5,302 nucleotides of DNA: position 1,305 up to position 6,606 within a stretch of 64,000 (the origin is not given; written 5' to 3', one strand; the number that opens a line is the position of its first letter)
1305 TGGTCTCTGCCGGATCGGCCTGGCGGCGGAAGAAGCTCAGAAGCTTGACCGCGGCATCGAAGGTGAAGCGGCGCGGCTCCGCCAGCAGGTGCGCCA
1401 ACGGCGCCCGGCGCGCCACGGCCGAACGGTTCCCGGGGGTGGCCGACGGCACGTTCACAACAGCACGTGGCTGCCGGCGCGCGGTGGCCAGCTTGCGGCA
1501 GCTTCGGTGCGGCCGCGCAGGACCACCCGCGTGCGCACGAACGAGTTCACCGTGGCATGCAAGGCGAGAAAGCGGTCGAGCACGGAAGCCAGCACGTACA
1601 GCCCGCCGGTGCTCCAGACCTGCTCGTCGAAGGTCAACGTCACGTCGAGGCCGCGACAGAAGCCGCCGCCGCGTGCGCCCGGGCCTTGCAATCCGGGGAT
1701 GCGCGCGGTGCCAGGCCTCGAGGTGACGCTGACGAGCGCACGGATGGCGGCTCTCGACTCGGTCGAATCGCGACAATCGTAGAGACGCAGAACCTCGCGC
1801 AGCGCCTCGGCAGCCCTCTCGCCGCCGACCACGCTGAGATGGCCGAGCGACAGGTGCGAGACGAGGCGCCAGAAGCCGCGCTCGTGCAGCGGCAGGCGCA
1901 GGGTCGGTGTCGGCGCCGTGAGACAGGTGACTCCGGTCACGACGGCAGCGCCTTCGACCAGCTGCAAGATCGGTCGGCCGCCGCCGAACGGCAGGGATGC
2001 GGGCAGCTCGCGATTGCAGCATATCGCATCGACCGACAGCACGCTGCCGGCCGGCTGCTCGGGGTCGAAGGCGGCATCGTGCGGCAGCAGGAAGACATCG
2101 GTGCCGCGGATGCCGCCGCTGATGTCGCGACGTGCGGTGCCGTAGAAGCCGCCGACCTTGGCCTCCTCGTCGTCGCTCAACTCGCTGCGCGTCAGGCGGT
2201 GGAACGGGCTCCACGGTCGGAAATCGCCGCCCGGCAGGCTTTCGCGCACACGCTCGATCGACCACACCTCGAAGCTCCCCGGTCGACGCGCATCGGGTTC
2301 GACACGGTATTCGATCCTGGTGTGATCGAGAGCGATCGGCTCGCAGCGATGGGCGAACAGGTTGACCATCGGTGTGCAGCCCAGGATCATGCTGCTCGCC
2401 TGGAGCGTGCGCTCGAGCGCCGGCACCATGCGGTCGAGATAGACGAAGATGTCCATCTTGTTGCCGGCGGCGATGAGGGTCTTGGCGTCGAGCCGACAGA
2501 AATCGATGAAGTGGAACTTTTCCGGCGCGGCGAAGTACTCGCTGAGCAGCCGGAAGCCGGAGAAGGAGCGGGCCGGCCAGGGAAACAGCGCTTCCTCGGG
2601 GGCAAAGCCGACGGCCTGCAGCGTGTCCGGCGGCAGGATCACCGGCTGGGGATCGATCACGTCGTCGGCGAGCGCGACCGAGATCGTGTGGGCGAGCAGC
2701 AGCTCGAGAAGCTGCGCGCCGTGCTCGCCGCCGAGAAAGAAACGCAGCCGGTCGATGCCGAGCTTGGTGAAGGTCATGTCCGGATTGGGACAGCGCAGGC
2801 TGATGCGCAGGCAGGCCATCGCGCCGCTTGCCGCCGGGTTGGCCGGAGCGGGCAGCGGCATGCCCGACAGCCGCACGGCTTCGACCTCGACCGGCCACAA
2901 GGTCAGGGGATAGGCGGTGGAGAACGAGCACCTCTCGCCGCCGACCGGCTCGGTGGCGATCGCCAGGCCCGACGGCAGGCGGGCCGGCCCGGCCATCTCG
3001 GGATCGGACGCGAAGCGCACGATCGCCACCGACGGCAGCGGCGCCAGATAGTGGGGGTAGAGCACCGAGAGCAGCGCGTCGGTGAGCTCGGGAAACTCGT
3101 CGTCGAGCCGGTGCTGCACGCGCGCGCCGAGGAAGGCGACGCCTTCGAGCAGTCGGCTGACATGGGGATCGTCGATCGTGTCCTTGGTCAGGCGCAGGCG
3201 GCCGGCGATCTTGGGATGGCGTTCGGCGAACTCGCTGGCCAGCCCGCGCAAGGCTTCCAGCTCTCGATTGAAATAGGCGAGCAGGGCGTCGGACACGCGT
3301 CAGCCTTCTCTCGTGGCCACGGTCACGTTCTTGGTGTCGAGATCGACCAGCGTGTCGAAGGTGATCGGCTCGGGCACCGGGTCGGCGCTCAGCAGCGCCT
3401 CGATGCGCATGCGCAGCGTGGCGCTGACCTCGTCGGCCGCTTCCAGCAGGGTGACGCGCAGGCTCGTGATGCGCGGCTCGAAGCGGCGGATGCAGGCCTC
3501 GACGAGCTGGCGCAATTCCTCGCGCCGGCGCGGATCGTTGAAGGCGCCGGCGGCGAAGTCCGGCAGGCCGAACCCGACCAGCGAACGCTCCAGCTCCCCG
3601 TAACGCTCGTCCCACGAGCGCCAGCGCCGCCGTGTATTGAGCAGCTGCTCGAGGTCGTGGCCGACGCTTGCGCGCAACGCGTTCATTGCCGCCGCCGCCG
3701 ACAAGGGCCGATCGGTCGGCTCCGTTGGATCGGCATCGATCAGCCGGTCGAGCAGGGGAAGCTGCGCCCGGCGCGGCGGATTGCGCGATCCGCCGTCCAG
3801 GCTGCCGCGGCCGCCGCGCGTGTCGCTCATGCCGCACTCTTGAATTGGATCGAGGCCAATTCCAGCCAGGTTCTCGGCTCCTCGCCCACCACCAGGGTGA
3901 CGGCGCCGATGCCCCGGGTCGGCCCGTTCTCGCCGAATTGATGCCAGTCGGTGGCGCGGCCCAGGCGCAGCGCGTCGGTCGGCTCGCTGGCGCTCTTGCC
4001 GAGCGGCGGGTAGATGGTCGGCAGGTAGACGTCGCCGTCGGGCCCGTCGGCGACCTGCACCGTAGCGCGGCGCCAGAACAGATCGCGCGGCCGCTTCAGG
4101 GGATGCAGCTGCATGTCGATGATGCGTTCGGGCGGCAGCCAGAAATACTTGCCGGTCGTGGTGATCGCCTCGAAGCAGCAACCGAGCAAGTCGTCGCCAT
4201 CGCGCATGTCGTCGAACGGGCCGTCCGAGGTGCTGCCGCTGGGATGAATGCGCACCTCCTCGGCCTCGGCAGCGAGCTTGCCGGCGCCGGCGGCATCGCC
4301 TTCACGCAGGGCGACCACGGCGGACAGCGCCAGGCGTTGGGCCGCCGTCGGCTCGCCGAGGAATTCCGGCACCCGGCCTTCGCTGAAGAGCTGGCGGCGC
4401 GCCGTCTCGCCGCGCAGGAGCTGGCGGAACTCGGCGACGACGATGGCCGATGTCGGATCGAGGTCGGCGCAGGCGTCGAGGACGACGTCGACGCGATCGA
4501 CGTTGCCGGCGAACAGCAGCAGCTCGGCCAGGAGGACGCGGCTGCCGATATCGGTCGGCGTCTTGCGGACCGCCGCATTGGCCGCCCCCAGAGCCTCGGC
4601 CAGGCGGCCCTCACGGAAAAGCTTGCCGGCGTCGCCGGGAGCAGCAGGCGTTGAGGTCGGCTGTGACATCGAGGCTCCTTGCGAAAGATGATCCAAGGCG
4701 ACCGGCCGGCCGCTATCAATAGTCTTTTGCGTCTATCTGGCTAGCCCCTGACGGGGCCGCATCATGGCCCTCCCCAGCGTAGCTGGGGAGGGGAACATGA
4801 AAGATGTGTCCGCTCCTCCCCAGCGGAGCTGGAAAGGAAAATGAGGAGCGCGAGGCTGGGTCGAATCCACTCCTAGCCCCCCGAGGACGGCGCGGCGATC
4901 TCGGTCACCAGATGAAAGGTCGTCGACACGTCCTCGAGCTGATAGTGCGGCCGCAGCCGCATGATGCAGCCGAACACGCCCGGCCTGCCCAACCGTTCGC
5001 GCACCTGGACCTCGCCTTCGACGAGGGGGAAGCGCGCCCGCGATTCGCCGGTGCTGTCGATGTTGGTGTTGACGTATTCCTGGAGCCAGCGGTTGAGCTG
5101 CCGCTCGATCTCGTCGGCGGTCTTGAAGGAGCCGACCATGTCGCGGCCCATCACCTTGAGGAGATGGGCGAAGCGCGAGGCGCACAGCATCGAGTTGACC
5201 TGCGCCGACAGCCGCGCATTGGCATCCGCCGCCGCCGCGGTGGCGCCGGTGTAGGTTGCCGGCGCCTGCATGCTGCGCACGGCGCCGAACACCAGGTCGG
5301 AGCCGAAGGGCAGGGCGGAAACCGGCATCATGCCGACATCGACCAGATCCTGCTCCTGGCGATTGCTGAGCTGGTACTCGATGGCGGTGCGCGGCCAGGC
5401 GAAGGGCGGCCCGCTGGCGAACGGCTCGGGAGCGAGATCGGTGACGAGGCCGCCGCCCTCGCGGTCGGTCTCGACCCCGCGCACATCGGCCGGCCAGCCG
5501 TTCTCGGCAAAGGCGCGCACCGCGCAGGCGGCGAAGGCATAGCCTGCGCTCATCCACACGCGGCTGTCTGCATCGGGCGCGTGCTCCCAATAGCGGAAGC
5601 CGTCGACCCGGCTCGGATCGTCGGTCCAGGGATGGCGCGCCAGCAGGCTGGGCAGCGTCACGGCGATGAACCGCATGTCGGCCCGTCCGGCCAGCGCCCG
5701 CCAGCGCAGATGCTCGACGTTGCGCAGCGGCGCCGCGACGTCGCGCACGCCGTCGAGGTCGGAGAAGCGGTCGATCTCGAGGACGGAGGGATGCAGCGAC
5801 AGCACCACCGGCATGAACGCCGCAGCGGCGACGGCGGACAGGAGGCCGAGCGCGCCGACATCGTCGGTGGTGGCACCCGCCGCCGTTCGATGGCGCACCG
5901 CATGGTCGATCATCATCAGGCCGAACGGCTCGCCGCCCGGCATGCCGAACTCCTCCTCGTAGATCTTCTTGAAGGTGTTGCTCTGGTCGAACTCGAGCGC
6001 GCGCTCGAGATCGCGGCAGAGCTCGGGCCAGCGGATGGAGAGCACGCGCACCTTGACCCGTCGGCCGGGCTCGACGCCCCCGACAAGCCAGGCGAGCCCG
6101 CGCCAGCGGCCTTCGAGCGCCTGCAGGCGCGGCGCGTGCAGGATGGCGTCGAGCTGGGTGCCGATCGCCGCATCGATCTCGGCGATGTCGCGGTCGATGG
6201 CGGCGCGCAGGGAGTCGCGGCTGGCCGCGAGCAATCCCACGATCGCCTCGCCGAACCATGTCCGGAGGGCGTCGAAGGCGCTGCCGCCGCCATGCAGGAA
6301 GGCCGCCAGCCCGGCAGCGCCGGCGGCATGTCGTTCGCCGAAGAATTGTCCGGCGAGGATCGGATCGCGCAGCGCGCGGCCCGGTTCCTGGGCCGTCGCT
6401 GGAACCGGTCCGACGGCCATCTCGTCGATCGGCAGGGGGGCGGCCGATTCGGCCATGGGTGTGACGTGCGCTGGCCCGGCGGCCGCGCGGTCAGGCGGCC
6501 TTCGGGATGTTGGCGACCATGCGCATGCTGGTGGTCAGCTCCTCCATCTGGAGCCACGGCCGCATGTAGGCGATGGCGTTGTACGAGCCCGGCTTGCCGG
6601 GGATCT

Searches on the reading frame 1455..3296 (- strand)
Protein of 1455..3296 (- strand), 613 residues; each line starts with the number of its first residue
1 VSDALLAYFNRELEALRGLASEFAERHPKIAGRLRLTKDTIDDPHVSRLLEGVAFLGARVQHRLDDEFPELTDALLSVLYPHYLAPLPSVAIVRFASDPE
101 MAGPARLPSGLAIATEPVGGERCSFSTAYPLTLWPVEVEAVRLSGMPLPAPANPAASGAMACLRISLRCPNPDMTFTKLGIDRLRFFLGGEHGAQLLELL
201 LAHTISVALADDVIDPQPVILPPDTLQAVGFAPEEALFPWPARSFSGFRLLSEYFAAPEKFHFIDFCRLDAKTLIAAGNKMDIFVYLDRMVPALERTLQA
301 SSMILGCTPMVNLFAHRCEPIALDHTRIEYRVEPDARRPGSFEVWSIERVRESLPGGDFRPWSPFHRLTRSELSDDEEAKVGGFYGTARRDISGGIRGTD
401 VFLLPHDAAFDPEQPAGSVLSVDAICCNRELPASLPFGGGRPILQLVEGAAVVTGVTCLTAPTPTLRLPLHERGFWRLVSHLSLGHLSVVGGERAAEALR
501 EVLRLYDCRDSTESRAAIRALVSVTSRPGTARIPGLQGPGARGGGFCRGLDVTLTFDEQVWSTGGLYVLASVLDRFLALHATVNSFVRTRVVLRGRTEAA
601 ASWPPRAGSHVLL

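Call 7: search_protein_families(library=pfam, proteins=[window:1455-3296:-], max_evalue=0.001)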
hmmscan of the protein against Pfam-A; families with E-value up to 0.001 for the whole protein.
window:1455-3296:- (613 aa): 1 family
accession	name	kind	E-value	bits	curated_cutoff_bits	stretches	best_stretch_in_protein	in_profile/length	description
PF05947.17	T6SS_TssF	-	2.2e-201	671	25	1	1-609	1-607/608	Type VI secretion system, TssF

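Call 14: find_encoding_contigs(protein=window:1455-3296:-, flank=10000, max_places=4)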
Protein window:1455-3296:- (613 aa): 3 contigs read that carry it; 3 places shown.
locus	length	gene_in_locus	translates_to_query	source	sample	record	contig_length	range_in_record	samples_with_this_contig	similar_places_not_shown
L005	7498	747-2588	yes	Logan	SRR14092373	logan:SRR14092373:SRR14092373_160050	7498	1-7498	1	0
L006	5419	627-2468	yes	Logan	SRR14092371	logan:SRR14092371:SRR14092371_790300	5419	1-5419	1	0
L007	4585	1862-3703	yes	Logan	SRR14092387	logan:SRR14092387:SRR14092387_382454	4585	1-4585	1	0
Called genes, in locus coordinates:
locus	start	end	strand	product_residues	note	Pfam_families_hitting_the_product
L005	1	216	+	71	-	?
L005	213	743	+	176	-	PF04965:GPW_gp25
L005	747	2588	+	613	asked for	PF05947:T6SS_TssF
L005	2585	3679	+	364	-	PF06996:T6SS_TssG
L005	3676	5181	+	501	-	PF13489:Methyltransf_23 (weak), PF13847:Methyltransf_31, PF08241:Methyltransf_11 (weak), PF08242:Methyltransf_12, PF13649:Methyltransf_25, PF10119:MethyTransf_Reg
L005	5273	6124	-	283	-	PF13672:PP2C_2, PF07228:SpoIIE (faint)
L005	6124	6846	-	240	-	PF09867:TagF_N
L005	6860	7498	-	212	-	?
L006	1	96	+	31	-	?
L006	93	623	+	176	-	PF04965:GPW_gp25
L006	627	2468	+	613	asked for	PF05947:T6SS_TssF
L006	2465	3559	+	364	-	PF06996:T6SS_TssG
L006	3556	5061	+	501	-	PF13489:Methyltransf_23 (weak), PF13847:Methyltransf_31, PF08241:Methyltransf_11 (weak), PF08242:Methyltransf_12, PF13649:Methyltransf_25, PF10119:MethyTransf_Reg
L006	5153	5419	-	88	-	?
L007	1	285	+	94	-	?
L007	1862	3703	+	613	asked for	PF05947:T6SS_TssF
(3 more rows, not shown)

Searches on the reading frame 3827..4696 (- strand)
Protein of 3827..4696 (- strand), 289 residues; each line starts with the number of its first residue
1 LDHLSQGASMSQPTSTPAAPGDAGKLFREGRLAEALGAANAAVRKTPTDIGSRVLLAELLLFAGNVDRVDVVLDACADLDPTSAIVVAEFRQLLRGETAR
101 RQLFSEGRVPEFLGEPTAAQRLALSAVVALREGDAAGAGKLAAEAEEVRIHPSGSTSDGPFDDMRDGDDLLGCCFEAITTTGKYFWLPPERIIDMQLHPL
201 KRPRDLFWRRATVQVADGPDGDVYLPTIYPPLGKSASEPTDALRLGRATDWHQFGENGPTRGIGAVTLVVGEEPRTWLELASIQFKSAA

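Call 7: search_protein_families(library=pfam, proteins=[window:3827-4696:-], max_evalue=0.001)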
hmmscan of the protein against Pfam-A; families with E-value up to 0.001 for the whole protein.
window:3827-4696:- (289 aa): 2 families
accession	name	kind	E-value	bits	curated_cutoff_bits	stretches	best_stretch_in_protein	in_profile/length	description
PF07024.18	ImpE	-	4.5e-32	111.1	25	1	159-283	2-121/122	ImpE protein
PF14559.12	TPR_19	-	0.00041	21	25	1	26-82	1-57/68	Tetratricopeptide repeat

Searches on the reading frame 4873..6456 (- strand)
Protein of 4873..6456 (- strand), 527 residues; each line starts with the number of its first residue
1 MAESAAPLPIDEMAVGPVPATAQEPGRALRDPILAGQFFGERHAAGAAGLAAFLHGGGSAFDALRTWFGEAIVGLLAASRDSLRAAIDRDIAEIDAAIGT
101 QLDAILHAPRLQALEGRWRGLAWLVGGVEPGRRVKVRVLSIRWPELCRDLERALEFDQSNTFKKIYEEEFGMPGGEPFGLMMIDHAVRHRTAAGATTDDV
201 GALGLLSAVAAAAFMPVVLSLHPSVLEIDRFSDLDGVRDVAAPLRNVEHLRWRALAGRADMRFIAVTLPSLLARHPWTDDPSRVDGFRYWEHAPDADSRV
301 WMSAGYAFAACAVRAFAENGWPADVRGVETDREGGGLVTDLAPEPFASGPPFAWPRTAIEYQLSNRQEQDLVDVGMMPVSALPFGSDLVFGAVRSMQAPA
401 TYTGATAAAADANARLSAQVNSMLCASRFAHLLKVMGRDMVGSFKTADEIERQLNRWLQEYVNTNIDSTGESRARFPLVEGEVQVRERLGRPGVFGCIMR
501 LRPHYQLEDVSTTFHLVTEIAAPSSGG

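Call 7: search_protein_families(library=pfam, proteins=[window:4873-6456:-], max_evalue=0.001)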
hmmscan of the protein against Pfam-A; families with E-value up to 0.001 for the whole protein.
window:4873-6456:- (527 aa): 2 families
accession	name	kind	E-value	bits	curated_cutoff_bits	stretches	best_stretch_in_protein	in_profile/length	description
PF05943.17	VipB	-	3.6e-87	292.7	27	1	88-397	1-301/301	EvpB/VC_A0108, tail sheath N-terminal domain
PF18945.5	VipB_2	-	3.9e-38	130.6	27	1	410-520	2-112/112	EvpB/VC_A0108, tail sheath gpW/gp25-like domain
